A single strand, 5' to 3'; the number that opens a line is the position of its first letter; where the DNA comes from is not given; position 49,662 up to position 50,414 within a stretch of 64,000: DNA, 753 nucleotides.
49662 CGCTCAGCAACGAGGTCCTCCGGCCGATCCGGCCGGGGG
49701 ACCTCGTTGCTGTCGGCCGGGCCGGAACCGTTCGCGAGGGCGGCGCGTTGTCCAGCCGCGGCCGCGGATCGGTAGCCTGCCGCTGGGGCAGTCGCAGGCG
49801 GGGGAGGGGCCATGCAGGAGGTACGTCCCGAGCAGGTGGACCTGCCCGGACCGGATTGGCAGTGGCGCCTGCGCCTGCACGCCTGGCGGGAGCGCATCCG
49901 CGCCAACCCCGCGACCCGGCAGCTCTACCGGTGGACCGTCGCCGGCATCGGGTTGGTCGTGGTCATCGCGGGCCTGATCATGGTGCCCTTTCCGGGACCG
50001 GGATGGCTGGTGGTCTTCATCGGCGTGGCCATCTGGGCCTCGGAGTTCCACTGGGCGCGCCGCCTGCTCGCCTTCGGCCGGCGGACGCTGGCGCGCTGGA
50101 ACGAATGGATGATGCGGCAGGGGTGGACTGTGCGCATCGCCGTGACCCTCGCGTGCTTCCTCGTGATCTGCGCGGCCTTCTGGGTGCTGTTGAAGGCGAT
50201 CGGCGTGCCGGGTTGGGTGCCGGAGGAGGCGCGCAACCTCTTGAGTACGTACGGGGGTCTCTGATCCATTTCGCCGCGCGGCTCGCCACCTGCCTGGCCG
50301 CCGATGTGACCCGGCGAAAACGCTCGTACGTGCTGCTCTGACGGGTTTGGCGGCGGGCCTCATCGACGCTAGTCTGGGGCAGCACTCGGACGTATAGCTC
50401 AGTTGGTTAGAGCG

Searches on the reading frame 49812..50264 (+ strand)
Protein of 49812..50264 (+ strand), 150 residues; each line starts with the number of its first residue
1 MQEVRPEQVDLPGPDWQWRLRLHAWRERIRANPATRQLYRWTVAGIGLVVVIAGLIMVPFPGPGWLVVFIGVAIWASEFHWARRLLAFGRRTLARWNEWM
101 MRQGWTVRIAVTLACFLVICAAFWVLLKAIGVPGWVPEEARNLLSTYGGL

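Call 53: search_protein_families(library=pfam, proteins=[window:49812-50264:+], max_evalue=0.00001)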
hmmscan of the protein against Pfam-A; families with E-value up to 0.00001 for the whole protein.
window:49812-50264:+ (150 aa): 1 family
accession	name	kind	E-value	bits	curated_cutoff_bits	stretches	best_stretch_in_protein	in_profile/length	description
PF09656.15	PGPGW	-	5.9e-22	77.4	23.3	1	40-91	1-52/53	Putative transmembrane protein (PGPGW)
